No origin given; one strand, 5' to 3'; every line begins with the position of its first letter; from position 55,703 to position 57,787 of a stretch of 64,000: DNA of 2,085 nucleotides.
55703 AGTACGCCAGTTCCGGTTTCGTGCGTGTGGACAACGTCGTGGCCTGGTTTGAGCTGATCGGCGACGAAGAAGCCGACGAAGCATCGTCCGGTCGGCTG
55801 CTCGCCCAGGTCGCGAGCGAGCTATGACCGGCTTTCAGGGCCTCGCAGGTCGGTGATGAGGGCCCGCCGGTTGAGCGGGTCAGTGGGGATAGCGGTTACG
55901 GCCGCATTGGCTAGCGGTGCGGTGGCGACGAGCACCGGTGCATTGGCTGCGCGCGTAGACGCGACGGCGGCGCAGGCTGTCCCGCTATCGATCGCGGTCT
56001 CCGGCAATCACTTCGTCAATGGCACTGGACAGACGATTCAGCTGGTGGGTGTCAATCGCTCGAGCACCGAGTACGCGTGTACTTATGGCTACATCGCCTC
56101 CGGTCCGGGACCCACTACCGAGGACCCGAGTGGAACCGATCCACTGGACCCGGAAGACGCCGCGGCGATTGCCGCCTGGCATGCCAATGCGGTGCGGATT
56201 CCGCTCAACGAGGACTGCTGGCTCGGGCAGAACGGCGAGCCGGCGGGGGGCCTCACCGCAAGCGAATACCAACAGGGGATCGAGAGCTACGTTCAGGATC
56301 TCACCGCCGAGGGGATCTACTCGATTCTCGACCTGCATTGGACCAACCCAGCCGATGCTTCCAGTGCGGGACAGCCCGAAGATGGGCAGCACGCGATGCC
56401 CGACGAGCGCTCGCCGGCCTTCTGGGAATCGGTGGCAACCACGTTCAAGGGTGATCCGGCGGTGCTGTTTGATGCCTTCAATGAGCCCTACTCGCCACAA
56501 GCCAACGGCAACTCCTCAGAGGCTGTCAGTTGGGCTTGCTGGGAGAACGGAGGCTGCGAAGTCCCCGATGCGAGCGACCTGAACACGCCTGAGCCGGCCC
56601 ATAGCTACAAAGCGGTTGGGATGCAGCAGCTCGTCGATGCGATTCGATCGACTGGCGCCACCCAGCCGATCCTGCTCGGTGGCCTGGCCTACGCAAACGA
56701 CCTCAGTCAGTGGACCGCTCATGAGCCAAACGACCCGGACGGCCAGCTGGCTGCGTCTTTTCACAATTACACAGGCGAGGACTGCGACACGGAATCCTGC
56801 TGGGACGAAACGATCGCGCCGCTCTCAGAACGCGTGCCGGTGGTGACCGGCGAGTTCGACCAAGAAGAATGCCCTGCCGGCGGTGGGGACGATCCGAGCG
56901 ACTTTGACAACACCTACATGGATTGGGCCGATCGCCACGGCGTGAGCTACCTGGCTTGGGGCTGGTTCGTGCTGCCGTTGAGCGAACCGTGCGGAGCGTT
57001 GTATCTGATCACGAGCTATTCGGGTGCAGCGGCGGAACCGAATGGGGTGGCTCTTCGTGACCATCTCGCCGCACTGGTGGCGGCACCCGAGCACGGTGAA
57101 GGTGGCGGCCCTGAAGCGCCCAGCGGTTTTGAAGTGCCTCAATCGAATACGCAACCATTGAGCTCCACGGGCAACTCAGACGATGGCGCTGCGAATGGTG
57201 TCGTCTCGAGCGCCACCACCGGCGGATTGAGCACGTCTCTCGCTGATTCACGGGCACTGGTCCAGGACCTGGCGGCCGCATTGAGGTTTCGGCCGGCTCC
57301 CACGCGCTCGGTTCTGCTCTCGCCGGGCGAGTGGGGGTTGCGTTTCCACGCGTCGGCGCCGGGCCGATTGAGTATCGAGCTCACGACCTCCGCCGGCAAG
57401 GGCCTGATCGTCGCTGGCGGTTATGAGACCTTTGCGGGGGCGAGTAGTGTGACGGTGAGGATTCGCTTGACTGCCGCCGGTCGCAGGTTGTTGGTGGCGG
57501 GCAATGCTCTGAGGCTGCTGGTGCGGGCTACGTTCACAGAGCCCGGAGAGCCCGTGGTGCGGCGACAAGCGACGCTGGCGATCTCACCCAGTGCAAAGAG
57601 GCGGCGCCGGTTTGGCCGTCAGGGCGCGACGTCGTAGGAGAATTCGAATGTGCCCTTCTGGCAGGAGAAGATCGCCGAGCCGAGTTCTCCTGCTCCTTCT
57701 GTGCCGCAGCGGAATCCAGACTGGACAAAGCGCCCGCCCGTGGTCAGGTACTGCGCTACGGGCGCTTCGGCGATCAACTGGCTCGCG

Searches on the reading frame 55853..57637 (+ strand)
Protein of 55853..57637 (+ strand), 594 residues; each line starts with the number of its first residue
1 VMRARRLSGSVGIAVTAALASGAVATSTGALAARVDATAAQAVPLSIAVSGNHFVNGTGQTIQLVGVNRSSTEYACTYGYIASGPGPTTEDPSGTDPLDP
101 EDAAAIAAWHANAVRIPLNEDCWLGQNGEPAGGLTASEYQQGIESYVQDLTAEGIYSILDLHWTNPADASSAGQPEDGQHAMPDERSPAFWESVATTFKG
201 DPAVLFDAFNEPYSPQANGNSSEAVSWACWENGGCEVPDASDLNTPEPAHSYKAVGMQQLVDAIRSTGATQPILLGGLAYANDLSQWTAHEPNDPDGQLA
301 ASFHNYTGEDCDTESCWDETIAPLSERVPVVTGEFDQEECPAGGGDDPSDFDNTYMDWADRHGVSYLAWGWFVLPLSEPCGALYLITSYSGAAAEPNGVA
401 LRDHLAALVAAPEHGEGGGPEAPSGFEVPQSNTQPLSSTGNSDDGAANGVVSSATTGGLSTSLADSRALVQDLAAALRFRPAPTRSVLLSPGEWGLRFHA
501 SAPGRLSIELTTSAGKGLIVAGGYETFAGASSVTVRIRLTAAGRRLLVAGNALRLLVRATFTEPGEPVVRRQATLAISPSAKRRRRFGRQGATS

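Call 75: search_protein_families(library=pfam, proteins=[window:55853-57637:+], max_evalue=0.001)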
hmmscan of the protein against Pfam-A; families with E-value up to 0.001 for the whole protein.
window:55853-57637:+ (594 aa): 1 family
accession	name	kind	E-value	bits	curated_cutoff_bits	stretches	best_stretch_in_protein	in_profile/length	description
PF00150.24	Cellulase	-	1.7e-28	100.3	23.5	1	102-371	26-268/272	Cellulase (glycosyl hydrolase family 5)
